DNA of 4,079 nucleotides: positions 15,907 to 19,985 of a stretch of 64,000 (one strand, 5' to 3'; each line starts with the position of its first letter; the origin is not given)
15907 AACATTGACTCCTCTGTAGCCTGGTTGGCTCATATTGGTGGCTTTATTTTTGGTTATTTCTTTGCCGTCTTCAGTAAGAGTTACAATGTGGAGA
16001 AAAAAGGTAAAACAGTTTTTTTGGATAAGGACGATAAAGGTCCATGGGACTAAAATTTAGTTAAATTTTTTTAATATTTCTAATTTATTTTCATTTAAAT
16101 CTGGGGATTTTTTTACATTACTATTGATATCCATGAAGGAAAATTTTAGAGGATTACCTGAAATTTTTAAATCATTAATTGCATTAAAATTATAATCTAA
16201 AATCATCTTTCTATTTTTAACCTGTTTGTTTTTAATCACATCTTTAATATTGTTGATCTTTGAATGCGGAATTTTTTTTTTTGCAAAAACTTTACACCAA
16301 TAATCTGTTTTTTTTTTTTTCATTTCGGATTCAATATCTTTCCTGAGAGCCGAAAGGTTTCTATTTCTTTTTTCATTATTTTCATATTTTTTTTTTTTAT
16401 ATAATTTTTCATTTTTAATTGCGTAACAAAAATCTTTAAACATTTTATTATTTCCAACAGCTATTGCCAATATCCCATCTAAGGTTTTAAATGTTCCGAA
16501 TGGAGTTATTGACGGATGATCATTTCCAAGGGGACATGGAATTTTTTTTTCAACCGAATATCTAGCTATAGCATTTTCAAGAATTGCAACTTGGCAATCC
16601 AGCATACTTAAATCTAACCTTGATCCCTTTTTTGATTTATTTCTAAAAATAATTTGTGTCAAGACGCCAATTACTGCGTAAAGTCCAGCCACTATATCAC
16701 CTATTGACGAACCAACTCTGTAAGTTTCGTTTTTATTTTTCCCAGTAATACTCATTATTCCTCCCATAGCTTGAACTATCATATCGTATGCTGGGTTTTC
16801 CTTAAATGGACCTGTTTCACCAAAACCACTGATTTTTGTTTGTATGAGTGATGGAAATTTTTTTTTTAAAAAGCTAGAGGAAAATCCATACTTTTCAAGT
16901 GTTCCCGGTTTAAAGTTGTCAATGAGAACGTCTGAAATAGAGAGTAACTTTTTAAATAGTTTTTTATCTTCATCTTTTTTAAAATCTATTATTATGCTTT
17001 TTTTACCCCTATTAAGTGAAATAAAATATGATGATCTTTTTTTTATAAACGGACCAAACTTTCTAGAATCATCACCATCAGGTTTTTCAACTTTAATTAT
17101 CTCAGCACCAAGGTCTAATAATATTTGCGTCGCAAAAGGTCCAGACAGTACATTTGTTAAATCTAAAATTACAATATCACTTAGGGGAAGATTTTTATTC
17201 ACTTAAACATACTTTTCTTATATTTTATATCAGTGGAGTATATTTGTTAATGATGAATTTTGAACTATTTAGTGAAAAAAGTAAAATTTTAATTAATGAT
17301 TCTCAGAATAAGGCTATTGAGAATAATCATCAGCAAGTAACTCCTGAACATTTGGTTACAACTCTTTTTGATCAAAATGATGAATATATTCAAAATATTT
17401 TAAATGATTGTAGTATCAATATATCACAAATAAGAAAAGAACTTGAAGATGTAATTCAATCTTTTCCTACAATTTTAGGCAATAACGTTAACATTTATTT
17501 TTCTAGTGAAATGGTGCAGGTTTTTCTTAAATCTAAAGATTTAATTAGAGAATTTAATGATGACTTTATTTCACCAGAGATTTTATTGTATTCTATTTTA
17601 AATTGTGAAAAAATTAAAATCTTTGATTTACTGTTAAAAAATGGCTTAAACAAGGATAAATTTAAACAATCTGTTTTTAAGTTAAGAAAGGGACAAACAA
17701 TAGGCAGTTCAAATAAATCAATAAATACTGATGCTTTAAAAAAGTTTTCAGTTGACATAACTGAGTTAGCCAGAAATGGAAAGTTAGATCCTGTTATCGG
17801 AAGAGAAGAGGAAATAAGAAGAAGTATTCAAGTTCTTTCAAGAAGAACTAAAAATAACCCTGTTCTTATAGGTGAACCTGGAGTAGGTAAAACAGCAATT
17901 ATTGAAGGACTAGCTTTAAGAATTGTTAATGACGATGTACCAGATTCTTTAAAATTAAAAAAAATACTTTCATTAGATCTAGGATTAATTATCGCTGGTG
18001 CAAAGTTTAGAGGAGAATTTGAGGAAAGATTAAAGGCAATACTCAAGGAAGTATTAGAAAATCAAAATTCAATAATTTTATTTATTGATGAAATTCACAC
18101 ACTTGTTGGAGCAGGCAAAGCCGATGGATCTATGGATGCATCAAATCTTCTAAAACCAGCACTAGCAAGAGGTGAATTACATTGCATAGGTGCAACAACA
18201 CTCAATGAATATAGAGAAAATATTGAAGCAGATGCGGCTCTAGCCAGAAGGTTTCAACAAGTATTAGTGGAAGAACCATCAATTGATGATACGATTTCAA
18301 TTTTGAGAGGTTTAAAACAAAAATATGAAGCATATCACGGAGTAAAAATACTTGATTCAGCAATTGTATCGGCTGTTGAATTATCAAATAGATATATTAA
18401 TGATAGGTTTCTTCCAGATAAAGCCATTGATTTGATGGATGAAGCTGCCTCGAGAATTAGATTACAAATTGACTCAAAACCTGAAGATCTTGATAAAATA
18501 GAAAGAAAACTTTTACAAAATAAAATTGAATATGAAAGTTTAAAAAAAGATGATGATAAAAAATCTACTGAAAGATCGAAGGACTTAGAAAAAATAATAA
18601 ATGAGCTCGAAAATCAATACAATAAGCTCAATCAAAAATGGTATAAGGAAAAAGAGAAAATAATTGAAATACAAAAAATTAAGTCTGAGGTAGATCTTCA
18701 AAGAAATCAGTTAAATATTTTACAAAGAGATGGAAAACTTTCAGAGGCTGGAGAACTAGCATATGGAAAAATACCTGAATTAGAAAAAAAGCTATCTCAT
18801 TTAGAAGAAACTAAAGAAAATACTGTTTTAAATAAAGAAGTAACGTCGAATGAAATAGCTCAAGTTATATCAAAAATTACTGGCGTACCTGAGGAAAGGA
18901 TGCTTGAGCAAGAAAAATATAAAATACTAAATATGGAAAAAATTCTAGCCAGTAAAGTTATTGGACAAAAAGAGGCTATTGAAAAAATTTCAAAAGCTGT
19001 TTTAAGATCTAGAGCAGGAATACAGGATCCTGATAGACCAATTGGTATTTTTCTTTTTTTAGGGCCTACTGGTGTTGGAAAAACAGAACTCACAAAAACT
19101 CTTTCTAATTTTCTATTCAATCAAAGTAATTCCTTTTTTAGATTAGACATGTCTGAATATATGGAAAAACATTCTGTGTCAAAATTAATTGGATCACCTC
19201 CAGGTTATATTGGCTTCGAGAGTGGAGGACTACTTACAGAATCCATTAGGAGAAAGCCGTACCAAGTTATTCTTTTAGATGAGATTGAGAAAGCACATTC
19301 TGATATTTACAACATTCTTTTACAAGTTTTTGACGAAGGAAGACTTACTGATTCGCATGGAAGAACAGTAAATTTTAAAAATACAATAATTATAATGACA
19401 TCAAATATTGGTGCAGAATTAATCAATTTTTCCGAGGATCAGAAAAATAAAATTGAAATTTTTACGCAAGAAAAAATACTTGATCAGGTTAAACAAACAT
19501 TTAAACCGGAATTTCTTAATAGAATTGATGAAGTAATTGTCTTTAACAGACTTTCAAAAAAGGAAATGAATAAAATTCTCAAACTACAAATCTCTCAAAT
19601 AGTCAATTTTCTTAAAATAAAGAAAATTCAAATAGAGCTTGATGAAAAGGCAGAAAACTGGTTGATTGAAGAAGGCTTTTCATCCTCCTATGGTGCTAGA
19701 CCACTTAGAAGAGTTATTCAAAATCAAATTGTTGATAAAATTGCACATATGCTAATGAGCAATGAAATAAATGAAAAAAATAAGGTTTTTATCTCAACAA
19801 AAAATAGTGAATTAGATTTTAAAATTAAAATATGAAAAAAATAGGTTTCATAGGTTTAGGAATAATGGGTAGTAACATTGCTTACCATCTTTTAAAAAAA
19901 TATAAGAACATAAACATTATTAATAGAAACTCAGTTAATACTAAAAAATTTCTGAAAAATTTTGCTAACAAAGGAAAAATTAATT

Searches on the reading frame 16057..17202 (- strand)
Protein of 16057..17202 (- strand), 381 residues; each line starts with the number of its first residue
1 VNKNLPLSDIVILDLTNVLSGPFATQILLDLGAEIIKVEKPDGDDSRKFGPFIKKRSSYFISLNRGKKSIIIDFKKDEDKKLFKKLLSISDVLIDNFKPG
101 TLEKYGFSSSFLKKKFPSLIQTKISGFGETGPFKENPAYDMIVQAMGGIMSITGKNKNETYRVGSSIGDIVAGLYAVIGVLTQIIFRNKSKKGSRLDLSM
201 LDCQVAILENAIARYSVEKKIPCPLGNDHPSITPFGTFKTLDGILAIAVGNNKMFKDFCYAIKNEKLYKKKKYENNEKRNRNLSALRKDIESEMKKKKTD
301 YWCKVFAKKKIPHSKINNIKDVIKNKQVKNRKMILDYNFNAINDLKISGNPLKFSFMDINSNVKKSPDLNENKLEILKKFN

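Call 7: search_protein_families(library=pfam, proteins=[window:16057-17202:-], max_evalue=0.001)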
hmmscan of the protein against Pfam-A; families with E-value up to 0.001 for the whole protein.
window:16057-17202:- (381 aa): 1 family
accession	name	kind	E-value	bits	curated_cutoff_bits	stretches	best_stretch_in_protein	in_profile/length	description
PF02515.22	CoA_transf_3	-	1.5e-101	340.7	23.3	1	7-372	1-365/366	CoA-transferase family III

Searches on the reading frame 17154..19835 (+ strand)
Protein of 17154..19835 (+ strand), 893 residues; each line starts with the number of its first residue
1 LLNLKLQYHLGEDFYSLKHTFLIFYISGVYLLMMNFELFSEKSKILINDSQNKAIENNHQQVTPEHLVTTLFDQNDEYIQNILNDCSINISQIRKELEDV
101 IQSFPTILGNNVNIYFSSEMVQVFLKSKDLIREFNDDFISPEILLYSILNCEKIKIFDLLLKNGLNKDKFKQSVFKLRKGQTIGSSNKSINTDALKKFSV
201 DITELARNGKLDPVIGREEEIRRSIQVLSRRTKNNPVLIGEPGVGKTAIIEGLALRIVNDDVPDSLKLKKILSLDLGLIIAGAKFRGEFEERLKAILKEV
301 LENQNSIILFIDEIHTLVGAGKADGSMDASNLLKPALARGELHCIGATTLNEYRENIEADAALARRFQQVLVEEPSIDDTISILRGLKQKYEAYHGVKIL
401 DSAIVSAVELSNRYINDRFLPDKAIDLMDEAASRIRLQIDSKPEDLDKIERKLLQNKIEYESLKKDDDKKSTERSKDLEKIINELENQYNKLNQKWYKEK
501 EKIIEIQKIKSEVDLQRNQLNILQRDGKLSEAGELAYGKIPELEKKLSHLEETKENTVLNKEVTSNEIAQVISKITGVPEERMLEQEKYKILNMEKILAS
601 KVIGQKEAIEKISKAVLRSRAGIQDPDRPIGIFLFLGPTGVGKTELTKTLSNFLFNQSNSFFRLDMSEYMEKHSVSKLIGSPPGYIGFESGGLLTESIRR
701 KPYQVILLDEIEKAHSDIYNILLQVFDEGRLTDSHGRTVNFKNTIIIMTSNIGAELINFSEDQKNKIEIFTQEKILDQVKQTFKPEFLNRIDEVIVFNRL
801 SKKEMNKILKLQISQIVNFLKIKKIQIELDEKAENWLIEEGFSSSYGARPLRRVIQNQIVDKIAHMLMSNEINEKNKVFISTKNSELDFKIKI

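Call 7: search_protein_families(library=pfam, proteins=[window:17154-19835:+], max_evalue=0.001)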
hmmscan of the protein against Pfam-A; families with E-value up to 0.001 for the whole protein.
window:17154-19835:+ (893 aa): 17 families
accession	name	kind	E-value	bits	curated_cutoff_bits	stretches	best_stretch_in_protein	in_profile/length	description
PF07724.20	AAA_2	-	6.8e-66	221.8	27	1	628-794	1-166/166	AAA domain (Cdc48 subfamily)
PF17871.7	AAA_lid_9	-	7e-35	119.5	22.8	1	376-478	1-103/104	AAA lid domain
PF10431.15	ClpB_D2-small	-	4.7e-22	78.3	21.9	1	800-878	1-79/81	C-terminal, D2-small domain, of ClpB protein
PF00004.35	AAA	-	7e-21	75.5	21.2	2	237-369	2-125/131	ATPase family associated with various cellular activities (AAA)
PF07728.20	AAA_5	-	3.2e-17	63.3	22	1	633-753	2-124/139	AAA domain (dynein-related subfamily)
PF02861.25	Clp_N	-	3.5e-15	56.3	20.7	1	51-101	2-52/53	Clp amino terminal domain, pathogenicity island component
PF13401.12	AAA_22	-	3.4e-10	40.8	27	0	231-326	3-97/130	AAA domain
PF13191.12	AAA_16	-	1.1e-09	39.5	32.6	1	214-260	2-51/167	AAA ATPase domain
PF00158.32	Sigma54_activat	-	1.1e-06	28.9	20.2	1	633-748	25-139/168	Sigma-54 interaction domain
PF20720.3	nSTAND3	-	2.7e-06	27.6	27.2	0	232-268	16-51/155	Novel STAND NTPase 3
PF12775.13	AAA_7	-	5.1e-06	26.6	25.8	0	633-681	36-84/181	P-loop containing dynein motor region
PF20030.5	bpMoxR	-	3.1e-05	23.6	27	0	634-751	35-145/205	MoxR domain in the MoxR-vWA-beta-propeller ternary systems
PF13173.12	AAA_14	-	0.00011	22.6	27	0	632-715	4-75/129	AAA domain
PF05496.18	RuvB_N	-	0.00033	20.9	27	0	601-653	8-56/159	Holliday junction DNA helicase RuvB P-loop domain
PF01078.27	Mg_chelatase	-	0.00035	20.5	20.3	0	220-274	10-63/207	Magnesium chelatase, subunit ChlI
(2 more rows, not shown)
